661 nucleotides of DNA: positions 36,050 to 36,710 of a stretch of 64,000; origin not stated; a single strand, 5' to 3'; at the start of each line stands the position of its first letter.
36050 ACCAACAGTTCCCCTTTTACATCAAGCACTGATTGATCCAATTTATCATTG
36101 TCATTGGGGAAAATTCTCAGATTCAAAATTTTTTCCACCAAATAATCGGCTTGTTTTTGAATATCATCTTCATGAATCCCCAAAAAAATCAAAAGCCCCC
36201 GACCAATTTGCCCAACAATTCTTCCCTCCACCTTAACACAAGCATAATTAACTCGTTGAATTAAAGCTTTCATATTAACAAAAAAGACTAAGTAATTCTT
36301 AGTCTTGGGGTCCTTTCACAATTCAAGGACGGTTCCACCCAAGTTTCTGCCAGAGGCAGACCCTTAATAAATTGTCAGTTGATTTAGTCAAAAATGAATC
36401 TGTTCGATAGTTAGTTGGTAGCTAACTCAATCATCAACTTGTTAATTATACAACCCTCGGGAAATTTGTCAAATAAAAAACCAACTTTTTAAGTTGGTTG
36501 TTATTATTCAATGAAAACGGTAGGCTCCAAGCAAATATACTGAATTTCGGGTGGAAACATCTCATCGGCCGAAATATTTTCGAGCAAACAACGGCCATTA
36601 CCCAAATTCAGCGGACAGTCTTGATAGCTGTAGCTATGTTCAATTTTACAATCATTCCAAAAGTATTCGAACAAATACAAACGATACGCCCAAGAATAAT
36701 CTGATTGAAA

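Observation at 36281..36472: T-box riboswitch-like leader (Thr) with consensus promoter and attenuator terminator in front of the dtd/four-helix-bundle/thrS operon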

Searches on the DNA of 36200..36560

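Call 4: search_rna_families(source=window, start=36200, end=36560, threshold=evalue, max_evalue=10, show_alignments=5)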
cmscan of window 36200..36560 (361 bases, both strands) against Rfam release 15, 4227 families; matches with E-value up to 10: 9.
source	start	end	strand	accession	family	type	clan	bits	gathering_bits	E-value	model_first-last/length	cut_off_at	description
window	36303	36507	-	RF00230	T-box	Cis-reg; leader;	-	31.4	93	2e-05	1-219/219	no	T-box leader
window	36435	36507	-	RF02900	AaHKsRNA82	Gene; sRNA;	-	24.6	51.4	0.12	1-81/81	no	Aggregatibacter sRNA 82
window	36362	36494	-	RF04225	MIR7502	Gene; miRNA;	-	22.8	71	2.4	1-143/143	no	MIR7502 microRNA precursor family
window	36469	36535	-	RF02074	STnc240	Gene; sRNA;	-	22.4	55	0.48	1-77/77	no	Enterobacterial sRNA STnc240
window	36404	36541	+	RF01882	TUG1_1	Gene; lncRNA;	-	17.8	80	6.2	1-145/145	no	Taurine upregulated gene 1 conserved region 1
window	36366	36447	-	RF00538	snoCD11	Gene; snRNA; snoRNA; CD-box;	-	17.5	60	1.3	1-75/75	no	Small nucleolar RNA CD11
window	36267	36304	+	RF01353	CRISPR-DR44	Gene; CRISPR;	-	16.9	35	6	1-28/28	no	CRISPR RNA direct repeat element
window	36411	36506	+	RF02891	AgrB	Gene; antisense;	-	15.4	40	4.9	1-84/84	no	ArsR-gov region gene B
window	36360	36412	-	RF01158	SNORD108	Gene; snRNA; snoRNA; CD-box;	-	13.7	46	9.1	1-71/71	no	Small nucleolar RNA SNORD108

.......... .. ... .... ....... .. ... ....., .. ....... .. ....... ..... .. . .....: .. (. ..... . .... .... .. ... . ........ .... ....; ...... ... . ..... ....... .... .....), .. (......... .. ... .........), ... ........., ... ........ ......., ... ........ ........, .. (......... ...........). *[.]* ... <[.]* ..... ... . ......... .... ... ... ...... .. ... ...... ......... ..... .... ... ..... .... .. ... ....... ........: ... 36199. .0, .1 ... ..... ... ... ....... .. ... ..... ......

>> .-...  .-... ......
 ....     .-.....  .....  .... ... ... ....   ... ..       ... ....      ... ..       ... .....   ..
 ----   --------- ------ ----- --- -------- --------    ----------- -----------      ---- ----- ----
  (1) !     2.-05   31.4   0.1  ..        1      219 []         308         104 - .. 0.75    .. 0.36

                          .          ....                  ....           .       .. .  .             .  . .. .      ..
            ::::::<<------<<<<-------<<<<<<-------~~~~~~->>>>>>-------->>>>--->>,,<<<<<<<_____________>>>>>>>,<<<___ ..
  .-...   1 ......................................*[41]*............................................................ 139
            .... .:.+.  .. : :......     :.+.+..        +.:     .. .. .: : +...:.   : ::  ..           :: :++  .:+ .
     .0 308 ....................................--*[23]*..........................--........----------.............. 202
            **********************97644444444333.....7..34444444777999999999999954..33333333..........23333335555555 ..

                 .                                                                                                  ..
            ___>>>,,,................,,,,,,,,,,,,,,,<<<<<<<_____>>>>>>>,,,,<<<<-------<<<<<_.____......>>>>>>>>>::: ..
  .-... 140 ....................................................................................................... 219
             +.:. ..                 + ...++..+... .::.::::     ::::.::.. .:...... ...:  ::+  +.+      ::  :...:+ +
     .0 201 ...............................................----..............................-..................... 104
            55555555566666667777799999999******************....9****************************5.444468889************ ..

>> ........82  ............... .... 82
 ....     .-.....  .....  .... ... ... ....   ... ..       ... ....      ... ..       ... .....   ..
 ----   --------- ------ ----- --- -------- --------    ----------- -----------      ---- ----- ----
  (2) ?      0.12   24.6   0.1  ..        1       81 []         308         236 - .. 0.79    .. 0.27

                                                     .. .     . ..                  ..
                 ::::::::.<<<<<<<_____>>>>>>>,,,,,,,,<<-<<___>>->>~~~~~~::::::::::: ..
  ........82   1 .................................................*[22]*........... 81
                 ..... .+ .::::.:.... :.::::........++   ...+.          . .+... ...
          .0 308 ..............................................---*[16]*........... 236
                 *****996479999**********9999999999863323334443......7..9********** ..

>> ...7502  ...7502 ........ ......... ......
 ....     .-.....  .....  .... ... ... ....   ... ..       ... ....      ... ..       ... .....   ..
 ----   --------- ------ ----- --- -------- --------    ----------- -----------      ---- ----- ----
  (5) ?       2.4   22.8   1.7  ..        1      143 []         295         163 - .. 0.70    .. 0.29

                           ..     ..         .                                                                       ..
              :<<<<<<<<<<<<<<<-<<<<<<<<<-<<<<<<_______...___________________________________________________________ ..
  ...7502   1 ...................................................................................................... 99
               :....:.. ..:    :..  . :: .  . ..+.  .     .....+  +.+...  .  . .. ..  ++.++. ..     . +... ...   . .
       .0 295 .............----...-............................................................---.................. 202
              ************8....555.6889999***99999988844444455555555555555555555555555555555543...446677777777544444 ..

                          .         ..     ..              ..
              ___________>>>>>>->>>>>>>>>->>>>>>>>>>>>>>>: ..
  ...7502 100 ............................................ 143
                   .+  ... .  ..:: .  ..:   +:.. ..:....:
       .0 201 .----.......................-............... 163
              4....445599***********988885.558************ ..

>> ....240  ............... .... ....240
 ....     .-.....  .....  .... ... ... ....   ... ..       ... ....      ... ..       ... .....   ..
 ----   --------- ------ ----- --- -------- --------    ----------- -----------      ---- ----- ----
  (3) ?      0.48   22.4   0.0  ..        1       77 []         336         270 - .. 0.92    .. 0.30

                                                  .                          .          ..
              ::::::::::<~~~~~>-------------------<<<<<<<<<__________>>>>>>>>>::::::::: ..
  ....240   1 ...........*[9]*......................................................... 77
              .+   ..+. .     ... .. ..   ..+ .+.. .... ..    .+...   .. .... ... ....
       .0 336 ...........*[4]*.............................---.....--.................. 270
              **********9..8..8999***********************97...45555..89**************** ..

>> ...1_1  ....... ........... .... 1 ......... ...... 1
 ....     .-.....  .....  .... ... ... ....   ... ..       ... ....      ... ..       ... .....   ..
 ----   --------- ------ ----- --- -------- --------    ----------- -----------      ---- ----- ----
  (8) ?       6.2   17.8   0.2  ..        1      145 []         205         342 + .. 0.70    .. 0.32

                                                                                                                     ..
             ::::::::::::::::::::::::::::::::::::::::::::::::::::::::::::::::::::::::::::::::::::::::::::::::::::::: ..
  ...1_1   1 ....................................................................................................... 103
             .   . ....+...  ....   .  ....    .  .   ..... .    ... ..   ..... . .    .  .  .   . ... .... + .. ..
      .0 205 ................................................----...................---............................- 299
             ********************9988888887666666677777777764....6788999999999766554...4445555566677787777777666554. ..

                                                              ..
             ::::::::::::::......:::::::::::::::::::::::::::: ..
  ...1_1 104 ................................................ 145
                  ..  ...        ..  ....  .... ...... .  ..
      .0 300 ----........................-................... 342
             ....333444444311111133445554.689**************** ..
